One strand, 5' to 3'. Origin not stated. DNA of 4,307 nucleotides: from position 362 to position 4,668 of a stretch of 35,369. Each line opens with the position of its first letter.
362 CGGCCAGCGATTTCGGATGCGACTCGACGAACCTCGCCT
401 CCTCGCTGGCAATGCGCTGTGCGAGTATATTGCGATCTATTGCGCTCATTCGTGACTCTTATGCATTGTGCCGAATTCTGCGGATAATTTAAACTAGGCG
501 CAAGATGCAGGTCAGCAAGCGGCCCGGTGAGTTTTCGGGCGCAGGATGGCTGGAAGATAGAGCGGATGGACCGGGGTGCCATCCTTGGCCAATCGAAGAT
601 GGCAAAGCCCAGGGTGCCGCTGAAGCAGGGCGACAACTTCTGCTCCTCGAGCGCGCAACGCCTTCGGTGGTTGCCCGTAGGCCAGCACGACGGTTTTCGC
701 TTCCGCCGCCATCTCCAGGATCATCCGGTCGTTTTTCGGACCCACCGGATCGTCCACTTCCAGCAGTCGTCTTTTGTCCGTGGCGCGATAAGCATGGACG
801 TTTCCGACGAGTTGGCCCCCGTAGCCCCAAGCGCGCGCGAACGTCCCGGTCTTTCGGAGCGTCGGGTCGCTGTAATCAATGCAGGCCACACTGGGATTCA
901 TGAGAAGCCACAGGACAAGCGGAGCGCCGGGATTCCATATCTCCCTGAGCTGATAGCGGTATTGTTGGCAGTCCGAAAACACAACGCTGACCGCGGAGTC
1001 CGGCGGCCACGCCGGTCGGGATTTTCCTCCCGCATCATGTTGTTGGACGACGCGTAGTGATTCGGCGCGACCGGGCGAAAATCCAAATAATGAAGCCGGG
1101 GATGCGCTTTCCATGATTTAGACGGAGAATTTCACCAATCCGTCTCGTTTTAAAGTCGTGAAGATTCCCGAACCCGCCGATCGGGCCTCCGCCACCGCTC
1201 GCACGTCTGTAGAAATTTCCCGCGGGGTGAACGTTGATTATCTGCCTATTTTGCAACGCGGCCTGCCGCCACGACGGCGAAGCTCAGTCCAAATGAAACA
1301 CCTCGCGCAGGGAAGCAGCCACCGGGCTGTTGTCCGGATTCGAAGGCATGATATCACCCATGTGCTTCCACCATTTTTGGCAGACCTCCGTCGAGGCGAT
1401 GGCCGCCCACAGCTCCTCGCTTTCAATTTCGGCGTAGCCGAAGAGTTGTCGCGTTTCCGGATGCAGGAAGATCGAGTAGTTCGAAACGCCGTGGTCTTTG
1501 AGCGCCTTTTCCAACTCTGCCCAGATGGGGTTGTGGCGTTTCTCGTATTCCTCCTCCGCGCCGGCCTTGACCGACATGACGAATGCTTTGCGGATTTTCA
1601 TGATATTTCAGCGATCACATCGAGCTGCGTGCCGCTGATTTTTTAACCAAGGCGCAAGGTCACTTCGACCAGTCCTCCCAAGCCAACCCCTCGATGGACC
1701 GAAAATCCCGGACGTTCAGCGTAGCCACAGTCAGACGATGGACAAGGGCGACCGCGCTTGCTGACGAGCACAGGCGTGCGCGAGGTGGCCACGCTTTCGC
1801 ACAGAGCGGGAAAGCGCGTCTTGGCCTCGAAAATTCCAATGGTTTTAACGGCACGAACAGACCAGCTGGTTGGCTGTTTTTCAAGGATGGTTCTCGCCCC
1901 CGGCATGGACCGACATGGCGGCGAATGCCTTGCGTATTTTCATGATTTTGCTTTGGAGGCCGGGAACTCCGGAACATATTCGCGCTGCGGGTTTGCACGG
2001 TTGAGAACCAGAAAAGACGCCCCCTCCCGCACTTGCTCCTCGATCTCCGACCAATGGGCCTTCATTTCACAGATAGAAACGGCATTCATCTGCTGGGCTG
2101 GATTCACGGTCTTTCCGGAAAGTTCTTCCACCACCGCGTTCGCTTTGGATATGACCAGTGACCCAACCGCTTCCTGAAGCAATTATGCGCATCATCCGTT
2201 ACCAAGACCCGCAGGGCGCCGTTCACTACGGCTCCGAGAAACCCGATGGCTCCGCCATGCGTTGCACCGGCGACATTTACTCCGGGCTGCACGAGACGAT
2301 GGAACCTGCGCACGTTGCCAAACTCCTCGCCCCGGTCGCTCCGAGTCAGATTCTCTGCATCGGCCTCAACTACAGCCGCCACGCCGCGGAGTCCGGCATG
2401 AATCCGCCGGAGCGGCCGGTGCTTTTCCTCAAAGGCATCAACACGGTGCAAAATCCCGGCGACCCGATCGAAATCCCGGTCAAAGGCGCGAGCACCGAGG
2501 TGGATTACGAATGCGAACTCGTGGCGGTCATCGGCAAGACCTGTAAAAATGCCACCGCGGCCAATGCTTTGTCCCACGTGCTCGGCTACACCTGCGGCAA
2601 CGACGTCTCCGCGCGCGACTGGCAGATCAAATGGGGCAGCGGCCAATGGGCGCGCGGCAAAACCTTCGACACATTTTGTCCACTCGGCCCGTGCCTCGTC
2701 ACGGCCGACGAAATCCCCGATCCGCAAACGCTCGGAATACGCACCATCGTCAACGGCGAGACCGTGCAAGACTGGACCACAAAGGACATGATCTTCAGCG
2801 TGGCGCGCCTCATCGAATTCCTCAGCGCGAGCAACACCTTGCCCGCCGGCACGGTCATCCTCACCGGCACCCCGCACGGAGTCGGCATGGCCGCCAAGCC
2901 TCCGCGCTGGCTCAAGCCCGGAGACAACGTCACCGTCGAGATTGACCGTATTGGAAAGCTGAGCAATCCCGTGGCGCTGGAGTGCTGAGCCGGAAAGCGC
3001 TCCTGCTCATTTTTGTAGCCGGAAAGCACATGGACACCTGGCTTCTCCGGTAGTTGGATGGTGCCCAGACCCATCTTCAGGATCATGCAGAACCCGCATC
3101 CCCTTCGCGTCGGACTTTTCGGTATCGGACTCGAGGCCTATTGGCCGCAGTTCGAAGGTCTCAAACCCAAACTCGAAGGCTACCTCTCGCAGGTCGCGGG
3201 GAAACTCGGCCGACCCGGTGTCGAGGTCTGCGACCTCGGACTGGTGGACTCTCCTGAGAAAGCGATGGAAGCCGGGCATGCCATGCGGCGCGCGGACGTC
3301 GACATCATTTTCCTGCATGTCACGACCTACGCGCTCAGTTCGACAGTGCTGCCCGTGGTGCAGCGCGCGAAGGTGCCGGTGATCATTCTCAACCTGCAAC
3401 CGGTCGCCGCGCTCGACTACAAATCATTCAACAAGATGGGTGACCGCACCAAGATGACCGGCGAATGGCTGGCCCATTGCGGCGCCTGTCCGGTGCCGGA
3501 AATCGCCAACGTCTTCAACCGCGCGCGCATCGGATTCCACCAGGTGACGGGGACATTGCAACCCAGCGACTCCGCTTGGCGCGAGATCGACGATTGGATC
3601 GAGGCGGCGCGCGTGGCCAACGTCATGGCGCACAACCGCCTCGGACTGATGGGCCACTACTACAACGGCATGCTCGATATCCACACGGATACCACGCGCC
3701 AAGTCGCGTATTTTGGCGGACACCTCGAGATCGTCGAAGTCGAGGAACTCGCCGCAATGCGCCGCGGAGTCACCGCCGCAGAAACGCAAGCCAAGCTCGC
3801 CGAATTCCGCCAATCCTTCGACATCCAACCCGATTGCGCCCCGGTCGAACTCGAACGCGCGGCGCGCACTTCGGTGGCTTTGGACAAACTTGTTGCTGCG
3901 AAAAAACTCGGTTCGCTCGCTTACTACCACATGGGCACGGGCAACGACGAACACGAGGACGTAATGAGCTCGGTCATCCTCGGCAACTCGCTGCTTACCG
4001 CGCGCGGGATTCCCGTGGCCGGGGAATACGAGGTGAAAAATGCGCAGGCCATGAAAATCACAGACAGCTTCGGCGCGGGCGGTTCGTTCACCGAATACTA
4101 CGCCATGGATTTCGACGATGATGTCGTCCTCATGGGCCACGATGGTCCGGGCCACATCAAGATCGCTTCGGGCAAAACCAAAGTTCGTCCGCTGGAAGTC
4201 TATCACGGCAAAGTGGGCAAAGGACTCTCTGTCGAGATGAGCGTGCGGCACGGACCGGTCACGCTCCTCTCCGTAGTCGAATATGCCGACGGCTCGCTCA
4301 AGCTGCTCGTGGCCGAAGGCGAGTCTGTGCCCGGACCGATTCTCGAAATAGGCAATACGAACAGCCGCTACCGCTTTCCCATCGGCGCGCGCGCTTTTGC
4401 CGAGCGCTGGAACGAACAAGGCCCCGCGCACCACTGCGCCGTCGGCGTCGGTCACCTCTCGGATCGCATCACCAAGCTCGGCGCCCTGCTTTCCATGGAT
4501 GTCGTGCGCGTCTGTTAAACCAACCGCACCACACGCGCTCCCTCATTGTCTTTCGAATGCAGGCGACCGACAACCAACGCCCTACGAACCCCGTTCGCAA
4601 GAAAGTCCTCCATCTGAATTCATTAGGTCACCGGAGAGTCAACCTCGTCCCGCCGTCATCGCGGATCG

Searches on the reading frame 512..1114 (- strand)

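Call 9: search_protein_families(library=pfam, proteins=[window:512-1114:-], max_evalue=0.001)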
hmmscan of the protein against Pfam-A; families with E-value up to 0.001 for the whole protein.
window:512-1114:- (200 aa): 1 family
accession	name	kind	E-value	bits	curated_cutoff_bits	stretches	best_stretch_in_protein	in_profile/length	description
PF07799.17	DUF1643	-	2.7e-37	128.2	22.5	1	53-185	1-134/134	Protein of unknown function (DUF1643)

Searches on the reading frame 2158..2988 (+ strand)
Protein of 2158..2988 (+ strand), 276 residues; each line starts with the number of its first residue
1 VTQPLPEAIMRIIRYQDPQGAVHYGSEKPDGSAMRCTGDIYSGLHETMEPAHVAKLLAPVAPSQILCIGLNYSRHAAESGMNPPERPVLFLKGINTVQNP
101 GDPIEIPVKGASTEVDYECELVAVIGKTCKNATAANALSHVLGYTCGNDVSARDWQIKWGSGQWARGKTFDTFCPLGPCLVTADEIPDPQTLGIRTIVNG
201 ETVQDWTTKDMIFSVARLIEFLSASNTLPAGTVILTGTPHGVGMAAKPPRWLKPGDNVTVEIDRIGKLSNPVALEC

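Call 9: search_protein_families(library=pfam, proteins=[window:2158-2988:+], max_evalue=0.001)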
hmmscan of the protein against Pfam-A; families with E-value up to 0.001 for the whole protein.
window:2158-2988:+ (276 aa): 1 family
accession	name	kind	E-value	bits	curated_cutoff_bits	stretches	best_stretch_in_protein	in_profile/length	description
PF01557.24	FAA_hydrolase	-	4.4e-74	249.2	23.9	1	65-272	2-213/214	Fumarylacetoacetate (FAA) hydrolase C-terminal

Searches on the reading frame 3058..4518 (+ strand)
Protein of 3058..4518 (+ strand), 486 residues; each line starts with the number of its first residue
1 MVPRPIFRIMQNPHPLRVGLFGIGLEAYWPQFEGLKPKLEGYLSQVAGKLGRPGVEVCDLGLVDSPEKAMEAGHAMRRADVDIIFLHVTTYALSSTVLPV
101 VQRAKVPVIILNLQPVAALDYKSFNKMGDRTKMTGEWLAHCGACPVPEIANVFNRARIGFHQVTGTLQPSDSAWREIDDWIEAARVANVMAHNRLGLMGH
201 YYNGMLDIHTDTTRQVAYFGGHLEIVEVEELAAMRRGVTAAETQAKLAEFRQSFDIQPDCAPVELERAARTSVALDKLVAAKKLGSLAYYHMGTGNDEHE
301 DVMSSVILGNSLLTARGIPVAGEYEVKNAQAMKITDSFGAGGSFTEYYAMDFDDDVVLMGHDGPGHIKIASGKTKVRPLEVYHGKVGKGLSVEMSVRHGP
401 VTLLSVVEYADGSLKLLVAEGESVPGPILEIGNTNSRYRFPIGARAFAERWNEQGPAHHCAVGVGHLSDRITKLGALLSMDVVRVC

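Call 9: search_protein_families(library=pfam, proteins=[window:3058-4518:+], max_evalue=0.001)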
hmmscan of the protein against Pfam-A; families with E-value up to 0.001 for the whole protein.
window:3058-4518:+ (486 aa): 2 families
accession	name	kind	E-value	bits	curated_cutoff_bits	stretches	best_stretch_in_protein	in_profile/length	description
PF11762.14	Arabinose_Iso_C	-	5.8e-08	33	25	1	342-478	2-141/144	L-arabinose isomerase C-terminal domain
PF02952.23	Fucose_iso_C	-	1.8e-05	24.9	29.3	1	375-483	26-140/143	L-fucose isomerase, C-terminal domain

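Call 81: search_protein_families(library=ncbifam, proteins=[window:3058-4518:+], max_evalue=0.001)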
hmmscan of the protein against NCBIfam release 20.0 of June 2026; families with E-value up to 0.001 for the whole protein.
window:3058-4518:+ (486 aa): 2 families
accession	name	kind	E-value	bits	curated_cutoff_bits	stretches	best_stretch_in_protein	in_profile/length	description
NF002795.0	PRK02929.1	equivalog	1.4e-09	37.2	622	1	148-484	132-474/499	L-arabinose isomerase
NF048012.1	SlpQosIsomSftI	equivalog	3.5e-07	29.3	700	1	149-482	114-440/443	sulfoquinovose isomerase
